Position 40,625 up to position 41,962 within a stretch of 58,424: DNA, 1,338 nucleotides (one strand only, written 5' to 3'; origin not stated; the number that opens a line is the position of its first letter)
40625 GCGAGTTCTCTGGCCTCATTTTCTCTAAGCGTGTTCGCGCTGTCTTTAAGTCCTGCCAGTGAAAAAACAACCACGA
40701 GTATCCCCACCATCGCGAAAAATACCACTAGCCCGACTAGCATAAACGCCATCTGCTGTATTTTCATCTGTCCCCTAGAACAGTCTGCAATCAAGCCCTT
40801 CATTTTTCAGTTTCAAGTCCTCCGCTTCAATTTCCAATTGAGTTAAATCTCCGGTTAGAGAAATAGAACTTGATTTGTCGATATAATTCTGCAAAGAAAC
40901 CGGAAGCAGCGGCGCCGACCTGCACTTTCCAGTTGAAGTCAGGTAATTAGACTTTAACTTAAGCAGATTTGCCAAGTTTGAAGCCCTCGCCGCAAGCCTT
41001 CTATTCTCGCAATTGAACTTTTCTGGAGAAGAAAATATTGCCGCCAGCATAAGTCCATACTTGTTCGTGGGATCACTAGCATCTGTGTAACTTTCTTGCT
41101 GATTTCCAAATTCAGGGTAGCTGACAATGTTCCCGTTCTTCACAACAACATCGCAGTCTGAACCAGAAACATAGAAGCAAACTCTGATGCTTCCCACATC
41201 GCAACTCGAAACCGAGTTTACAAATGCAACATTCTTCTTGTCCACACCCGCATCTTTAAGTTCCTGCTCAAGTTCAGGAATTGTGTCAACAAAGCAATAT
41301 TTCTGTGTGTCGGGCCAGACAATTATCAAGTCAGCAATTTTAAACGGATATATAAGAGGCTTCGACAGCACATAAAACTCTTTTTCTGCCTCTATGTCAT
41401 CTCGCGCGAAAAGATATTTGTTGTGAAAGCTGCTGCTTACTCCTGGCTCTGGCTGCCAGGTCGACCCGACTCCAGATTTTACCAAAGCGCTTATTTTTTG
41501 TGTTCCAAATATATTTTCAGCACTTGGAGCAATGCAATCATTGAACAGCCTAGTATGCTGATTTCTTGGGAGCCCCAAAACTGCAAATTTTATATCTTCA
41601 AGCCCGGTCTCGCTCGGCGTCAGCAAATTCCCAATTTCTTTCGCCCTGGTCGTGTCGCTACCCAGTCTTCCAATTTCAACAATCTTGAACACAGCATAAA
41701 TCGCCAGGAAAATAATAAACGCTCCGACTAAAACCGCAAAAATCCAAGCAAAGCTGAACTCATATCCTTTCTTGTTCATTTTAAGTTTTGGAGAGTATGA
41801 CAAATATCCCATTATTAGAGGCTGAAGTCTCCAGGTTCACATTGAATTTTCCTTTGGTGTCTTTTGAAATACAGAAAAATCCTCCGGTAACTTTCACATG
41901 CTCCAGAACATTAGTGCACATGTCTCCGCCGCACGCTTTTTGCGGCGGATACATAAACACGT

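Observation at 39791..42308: Four tandem class III signal-peptide (pilin-like), even-Cys proteins with no assembly genes, next to the S-layer gene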

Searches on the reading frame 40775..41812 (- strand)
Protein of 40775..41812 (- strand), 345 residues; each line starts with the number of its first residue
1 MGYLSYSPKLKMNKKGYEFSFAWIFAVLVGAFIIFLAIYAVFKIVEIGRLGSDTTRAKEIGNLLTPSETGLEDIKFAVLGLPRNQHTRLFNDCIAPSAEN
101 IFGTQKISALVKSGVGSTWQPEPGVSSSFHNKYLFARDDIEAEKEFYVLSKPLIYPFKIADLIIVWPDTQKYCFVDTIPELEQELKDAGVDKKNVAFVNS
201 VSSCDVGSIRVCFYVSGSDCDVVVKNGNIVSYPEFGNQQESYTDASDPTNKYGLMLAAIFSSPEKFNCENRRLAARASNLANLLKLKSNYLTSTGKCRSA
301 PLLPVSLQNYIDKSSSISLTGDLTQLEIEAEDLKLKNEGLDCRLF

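Call 3: search_protein_families(library=pfam, proteins=[window:40775-41812:-], max_evalue=1)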
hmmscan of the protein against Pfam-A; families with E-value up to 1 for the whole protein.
window:40775-41812:- (345 aa): 1 family
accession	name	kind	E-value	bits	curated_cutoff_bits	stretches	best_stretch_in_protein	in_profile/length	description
PF07787.17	TMEM43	-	0.37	10.5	23.3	0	147-219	71-134/250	Transmembrane protein 43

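Call 5: find_homologous_proteins(query=window:40775-41812:-, max_evalue=0.001)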
Query window:40775-41812:- (345 aa): 120 proteins with E <= 0.001 among 4574 candidates.
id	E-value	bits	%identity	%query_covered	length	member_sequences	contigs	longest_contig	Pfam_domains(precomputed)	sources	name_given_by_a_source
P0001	1.0e-228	776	100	100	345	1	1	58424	-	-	-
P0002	2.5e-127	442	60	97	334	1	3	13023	-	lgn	-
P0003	1.8e-117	410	57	97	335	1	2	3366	-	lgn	-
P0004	4.4e-108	379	52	97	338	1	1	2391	-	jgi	jgi:hypothetical protein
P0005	1.1e-105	371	54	97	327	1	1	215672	-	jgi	jgi:hypothetical protein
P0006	4.5e-84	300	47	97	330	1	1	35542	-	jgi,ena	-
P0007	6.0e-84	300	46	97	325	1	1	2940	-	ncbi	-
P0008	1.2e-83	299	45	97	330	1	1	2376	-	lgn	-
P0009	2.8e-82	294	46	97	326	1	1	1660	-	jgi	jgi:hypothetical protein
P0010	9.0e-82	293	46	97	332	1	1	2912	-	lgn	-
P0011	2.1e-81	291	45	97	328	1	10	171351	-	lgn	-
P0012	8.8e-80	286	43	97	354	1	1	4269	-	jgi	jgi:hypothetical protein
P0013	6.0e-79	283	46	97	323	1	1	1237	-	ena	-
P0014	6.5e-78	280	45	97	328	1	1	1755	-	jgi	jgi:hypothetical protein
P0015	6.3e-77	277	43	97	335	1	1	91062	-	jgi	-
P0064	2.7e-54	202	37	97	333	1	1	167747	-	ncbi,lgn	-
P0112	1.2e-35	141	32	96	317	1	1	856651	-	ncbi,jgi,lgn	ncbi:MAG: hypothetical protein WC781_04245 [Candidatus Pacearchaeota archaeon]|jgi:hypothetical prot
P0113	1.3e-35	141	33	97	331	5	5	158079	-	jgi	-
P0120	1.2e-24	105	29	100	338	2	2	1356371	-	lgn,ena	-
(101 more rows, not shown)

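Call 8: find_encoding_contigs(protein=P0112, flank=10000, max_places=2)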
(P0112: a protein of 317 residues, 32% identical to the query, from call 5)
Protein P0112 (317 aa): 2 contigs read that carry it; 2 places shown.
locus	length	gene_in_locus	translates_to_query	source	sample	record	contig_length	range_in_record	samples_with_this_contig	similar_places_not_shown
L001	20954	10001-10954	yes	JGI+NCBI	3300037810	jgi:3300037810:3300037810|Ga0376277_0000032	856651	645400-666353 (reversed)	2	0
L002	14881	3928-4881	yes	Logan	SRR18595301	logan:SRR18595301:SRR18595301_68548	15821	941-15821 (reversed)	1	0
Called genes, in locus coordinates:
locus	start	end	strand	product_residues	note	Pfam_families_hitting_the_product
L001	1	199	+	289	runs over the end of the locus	-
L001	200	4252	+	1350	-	-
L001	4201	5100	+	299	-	-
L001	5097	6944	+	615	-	-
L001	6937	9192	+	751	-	-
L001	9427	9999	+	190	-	-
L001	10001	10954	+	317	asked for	-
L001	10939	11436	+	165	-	-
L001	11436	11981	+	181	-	-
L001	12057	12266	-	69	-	PF25212:HVO_A0114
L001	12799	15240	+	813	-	PF05124:S_layer_C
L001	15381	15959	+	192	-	-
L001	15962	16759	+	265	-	-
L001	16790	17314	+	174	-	-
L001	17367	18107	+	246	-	PF13489:Methyltransf_23, PF05219:DREV, PF07021:MetW (weak), PF01209:Ubie_methyltran, PF13847:Methyltransf_31, PF08241:Methyltransf_11, PF08242:Methyltransf_12, PF13649:Methyltransf_25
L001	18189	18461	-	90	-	-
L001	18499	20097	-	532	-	PF22544:HYDIN_VesB_CFA65-like_Ig (faint)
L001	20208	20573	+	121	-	-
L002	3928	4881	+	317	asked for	-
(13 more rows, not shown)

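Call 9: find_encoding_contigs(protein=P0005, flank=10000, max_places=2)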
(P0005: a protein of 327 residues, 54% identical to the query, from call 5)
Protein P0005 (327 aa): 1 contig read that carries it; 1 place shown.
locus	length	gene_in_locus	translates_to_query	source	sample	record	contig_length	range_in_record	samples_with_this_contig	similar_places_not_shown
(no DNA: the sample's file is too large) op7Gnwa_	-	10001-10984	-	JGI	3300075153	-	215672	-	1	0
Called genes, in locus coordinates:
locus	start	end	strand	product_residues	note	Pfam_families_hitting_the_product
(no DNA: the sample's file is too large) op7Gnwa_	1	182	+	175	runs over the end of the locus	-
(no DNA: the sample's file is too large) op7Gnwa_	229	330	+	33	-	-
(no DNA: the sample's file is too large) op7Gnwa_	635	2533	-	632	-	PF00456:Transketolase_N, PF13292:DXP_synthase_N, PF00676:E1_dh (weak), PF02779:Transket_pyr, PF02780:Transketolase_C, PF22613:Transketolase_C_1 (weak)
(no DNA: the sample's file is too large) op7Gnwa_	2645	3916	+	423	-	PF01048:PNP_UDP_1, PF00156:Pribosyltran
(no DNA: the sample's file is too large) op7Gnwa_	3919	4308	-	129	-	PF02996:Prefoldin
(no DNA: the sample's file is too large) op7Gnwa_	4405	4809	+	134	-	-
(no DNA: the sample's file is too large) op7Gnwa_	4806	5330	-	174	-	PF05175:MTS, PF06325:PrmA, PF07669:Eco57I, PF13489:Methyltransf_23 (faint), PF13847:Methyltransf_31 (weak), PF13649:Methyltransf_25 (faint), PF10354:BMT5-like (weak)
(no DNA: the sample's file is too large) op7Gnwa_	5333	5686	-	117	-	-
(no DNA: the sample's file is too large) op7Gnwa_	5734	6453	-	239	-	PF25231:DUF7847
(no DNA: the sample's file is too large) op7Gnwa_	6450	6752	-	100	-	-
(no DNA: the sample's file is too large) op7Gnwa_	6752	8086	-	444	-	PF00753:Lactamase_B, PF02112:PDEase_II (weak), PF12706:Lactamase_B_2 (weak), PF22505:RNase_J_b_CASP, PF07521:RMMBL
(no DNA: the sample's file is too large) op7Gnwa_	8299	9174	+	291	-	PF00089:Trypsin, PF13365:Trypsin_2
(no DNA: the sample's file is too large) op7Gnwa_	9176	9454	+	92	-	-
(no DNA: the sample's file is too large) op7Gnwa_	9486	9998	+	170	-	-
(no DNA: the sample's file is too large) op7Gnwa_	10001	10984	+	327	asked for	-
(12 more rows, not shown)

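Call 12: find_related_loci(query=A1, collection=genome_contigs, flank=10000)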
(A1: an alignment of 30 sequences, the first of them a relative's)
Query A1 (345 aa) in genome_contigs; peptide patterns used: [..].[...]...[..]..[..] (x = any residue, [..] = any of these).
199 stretches matched a pattern; 133 encode a relative of the query (tblastn E <= 1e-3); the best 80 are kept; 80 distinct loci.
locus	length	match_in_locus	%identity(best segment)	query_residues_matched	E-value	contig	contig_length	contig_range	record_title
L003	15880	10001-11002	47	12-345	2e-87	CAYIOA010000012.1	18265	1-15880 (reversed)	MAG TPA_asm: Candidatus Woesearchaeota archaeon isolate ERP119705_co24_81 genome assembly, contig: NODE_3522_length_1826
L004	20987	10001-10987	42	9-345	8e-80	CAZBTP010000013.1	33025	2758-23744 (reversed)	MAG TPA_asm: Candidatus Woesearchaeota archaeon isolate SRP178908_co1_63 genome assembly, contig: NODE_737_length_33025_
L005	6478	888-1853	43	4-345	1e-74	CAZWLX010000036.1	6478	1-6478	MAG TPA_asm: Candidatus Woesearchaeota archaeon isolate binchicken_co38_343 genome assembly, contig: NODE_25246_length_6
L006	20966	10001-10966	41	13-345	6e-71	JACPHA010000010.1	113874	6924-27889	MAG: Candidatus Pacearchaeota archaeon isolate NC_groundwater_402_Ag_B-0.1um_34_21 GD18-4_B1_scaffold_748217, whole geno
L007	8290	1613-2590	42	14-345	1e-70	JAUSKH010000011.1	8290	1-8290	MAG: Nanoarchaeota archaeon isolate E14_metabat.bin.43 E14_k141_264887, whole genome shotgun sequence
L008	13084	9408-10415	40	13-345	7e-69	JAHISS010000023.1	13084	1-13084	MAG: Nanoarchaeota archaeon isolate MM_PC_MetaG.mb.185 MM_PC_MetaG.mb.185_k141_231856, whole genome shotgun sequence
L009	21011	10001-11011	39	10-345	9e-69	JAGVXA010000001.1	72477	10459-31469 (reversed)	Candidatus Pacearchaeota archaeon isolate RIFOXYC1_FULL_38_15 rifoxyc1_full_scaffold_102, whole genome shotgun sequence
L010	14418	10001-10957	39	6-345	5e-68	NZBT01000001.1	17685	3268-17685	MAG: Candidatus Pacearchaeota archaeon isolate ARS1309 32337, whole genome shotgun sequence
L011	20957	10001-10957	41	9-345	9e-65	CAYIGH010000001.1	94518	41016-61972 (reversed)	MAG TPA_asm: Candidatus Woesearchaeota archaeon isolate ERP119705_co24_289 genome assembly, contig: NODE_117_length_9451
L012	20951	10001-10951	40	12-345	4e-64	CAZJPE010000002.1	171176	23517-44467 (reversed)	MAG TPA_asm: Candidatus Woesearchaeota archaeon isolate SRP178908_co2_70 genome assembly, contig: NODE_5_length_171176_c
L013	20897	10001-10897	41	13-322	4e-64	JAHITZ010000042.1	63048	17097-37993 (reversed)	MAG: Nanoarchaeota archaeon isolate MM_PC_MetaG.mb.229 MM_PC_MetaG.mb.229_k141_1053642, whole genome shotgun sequence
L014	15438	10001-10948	38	12-345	4e-63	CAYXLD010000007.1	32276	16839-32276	MAG TPA_asm: Candidatus Woesearchaeota archaeon isolate ERP125453_co1_526 genome assembly, contig: NODE_1125_length_3227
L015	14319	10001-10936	39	11-345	8e-62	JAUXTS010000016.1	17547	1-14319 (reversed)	MAG: archaeon isolate C13_metabat.bin.16 C13_k141_363419, whole genome shotgun sequence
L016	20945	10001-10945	38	12-345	9e-61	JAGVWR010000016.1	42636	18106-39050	Candidatus Pacearchaeota archaeon isolate RIFCSPLOWO2_01_FULL_32_14 rifcsplowo2_01_scaffold_984, whole genome shotgun se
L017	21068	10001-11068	37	11-345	2e-60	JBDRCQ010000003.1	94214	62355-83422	MAG: archaeon isolate MEGAHIT-group-1.191 k141_12421602, whole genome shotgun sequence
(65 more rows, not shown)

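Call 19: search_protein_families(library=ncbifam, proteins=[window:40775-41779:-], max_evalue=10)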
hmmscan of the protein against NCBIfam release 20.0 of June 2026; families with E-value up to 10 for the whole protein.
window:40775-41779:- (334 aa): 0 families

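Call 32: predict_structure(alignment_id=A2)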
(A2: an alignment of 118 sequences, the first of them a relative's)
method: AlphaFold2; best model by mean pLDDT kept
length: 345 residues; sequences in the alignment: 118
mean_pLDDT: 92.9   pTM: 0.87
mean pLDDT of the five models: 92.9, 92.8, 92.7, 92.6, 92.3
residues with pLDDT >= 90: 297; 70-90: 27; 50-70: 19; < 50: 2
segments of 3 or more residues with pLDDT < 50: none
pLDDT, mean of each block of 10 residues (from residue 1): 58 70 93 96 93 96 76 88 95 97 97 91 96 97 97 95 98 98 97 97 98 93 95 97 93 98 98 98 96 90 95 95 94 96 91
secondary structure, 60 per line:
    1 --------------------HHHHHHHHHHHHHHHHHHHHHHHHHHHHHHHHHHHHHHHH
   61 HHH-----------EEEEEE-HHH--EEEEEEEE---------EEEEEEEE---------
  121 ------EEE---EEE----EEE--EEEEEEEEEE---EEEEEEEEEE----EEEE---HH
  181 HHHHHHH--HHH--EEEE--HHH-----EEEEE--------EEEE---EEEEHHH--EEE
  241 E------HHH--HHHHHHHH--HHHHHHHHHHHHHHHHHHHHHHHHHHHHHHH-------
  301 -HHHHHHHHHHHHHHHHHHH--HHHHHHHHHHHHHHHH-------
elements in order: H21-63 E75-80 E87-94 E104-111 E127-129 E133-135 E140-142 E145-154 E158-167 E172-175 H179-187 E195-198 E209-213 E222-225 E229-232 E238-241 H253-260 H263-293 H302-320 H323-338

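Call 34: fold_search(model_id=the predicted structure, library=pdb)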
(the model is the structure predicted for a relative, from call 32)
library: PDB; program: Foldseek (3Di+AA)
matches with E <= 10: 565; with E <= 0.001: 0
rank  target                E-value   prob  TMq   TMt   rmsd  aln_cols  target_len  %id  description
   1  7krt_A                7.1e-02  0.14  0.16  0.10  23.3       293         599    7  Restraining state of a truncated Hsp70 DnaK (released 2021-09-15)
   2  4r5k_A                1.1e-01  0.16  0.19  0.27  19.2       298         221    7  Crystal structure of the DnaK C-terminus (Dnak-SBD-B) (released 2014-09-10)
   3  4r5j_D                1.8e-01  0.13  0.19  0.27  19.0       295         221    6  Crystal structure of the DnaK C-terminus (Dnak-SBD-A) (released 2014-09-10)
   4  3dpp_B                1.9e-01  0.10  0.17  0.23  19.8       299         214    6  Crystal structure of the substrate binding domain of E. coli DnaK in complex with a long pyrrhocoricin-derived inhibit (released 2009-03-10)
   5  4ezn_A                2.7e-01  0.10  0.18  0.26  18.9       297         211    5  Crystal structure of the substrate binding domain of E.coli DnaK in complex with pyrrhocoricin (released 2013-04-17)
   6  3dpo_A                2.7e-01  0.10  0.18  0.25  19.5       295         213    8  Crystal structure of the substrate binding domain of E. coli DnaK in complex with a short pyrrhocoricin-derived inhibi (released 2009-03-10)
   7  3dpo_B                2.7e-01  0.09  0.17  0.25  19.8       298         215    7  Crystal structure of the substrate binding domain of E. coli DnaK in complex with a short pyrrhocoricin-derived inhibi (released 2009-03-10)
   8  4r5i_A                2.9e-01  0.10  0.19  0.27  19.8       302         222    8  Crystal structure of the DnaK C-terminus with the substrate peptide NRLLLTG (released 2014-09-10)
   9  4r83_B                3.0e-01  0.03  0.07  0.06  16.1       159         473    8  Crystal structure of Sialyltransferase from Photobacterium damsela (released 2014-12-03)
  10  4r5j_C                3.4e-01  0.08  0.17  0.23  19.5       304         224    6  Crystal structure of the DnaK C-terminus (Dnak-SBD-A) (released 2014-09-10)
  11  5bw9_d                3.4e-01  0.05  0.16  0.13  21.8       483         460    6  Crystal Structure of Yeast V1-ATPase in the Autoinhibited Form (released 2016-06-08)
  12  3wbj                  3.4e-01  0.04  0.10  0.08  15.3       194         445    9  Crystal structure analysis of eukaryotic translation initiation factor 5B structure II (released 2014-11-19)
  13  1u00_A                3.6e-01  0.10  0.20  0.27  19.3       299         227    6  HscA substrate binding domain complexed with the IscU recognition peptide ELPPVKIHC (released 2004-10-05)
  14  1t2v_B                3.8e-01  0.35  0.12  0.18   5.0        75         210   15  Structural basis of phospho-peptide recognition by the BRCT domain of BRCA1, structure with phosphopeptide (released 2004-05-11)
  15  1dkx_A                3.8e-01  0.08  0.18  0.24  19.4       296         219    7  THE SUBSTRATE BINDING DOMAIN OF DNAK IN COMPLEX WITH A SUBSTRATE PEPTIDE, DETERMINED FROM TYPE 1 SELENOMETHIONYL CRYST (released 1996-12-07)
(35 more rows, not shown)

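Call 37: find_encoding_contigs(protein=P0120, flank=10000, max_places=1)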
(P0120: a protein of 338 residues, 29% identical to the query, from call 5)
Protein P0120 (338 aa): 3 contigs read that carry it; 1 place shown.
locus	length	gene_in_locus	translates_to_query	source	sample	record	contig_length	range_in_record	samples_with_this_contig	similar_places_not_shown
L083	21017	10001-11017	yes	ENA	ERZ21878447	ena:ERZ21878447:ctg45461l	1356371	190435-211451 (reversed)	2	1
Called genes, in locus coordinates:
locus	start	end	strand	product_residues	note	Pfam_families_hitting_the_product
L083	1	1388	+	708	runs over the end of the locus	PF19077:Big_13 (faint)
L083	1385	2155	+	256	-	-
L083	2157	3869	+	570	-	-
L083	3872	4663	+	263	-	-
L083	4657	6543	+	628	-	-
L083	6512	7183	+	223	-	-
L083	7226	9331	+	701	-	-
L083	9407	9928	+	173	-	-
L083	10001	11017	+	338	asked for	-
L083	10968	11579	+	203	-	-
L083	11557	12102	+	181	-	-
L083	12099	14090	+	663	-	PF01674:Lipase_2 (faint), PF07819:PGAP1 (weak), PF00561:Abhydrolase_1, PF06028:DUF915 (weak)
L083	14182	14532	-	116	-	PF25212:HVO_A0114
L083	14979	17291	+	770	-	PF05124:S_layer_C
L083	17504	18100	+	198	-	-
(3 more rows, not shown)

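Call 52: search_protein_families(library=pfam, proteins=[L016:7489-9318:-, L001:200-4252:+, L001:4201-5100:+, L001:5097-6944:+, L001:6937-9192:+, L016:5774-6301:+], max_evalue=0.01)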
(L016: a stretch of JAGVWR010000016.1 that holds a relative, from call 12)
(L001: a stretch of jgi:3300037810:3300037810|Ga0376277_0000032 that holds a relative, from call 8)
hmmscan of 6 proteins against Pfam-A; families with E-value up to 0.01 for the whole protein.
L016:7489-9318:- (609 aa): 6 families
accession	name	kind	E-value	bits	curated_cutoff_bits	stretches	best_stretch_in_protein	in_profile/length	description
PF00437.27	T2SSE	-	2.7e-109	365.7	24.9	1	193-581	9-368/370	Type II/IV secretion system protein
PF25199.1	nSTAND_NTPase5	-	0.00019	21.7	34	1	332-375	38-82/145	Novel STAND NTPase 5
PF13401.12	AAA_22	-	0.0004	21.1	27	1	336-375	6-45/130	AAA domain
PF13191.12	AAA_16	-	0.0036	18.2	32.6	1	333-363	23-52/167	AAA ATPase domain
PF01637.24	ATPase_2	-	0.0072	16.6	33.2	0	321-388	5-73/225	ATPase domain predominantly from Archaea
PF13555.12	AAA_29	-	0.0079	16.4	27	0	336-354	23-41/61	P-loop containing region of AAA domain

L001:200-4252:+ (1350 aa): 0 families

L001:4201-5100:+ (299 aa): 0 families

L001:5097-6944:+ (615 aa): 0 families

L001:6937-9192:+ (751 aa): 1 family
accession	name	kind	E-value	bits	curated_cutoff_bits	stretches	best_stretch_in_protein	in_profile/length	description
PF19077.6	Big_13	-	0.0075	17.2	27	0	610-651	61-101/102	Bacterial Ig-like domain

L016:5774-6301:+ (175 aa): 0 families
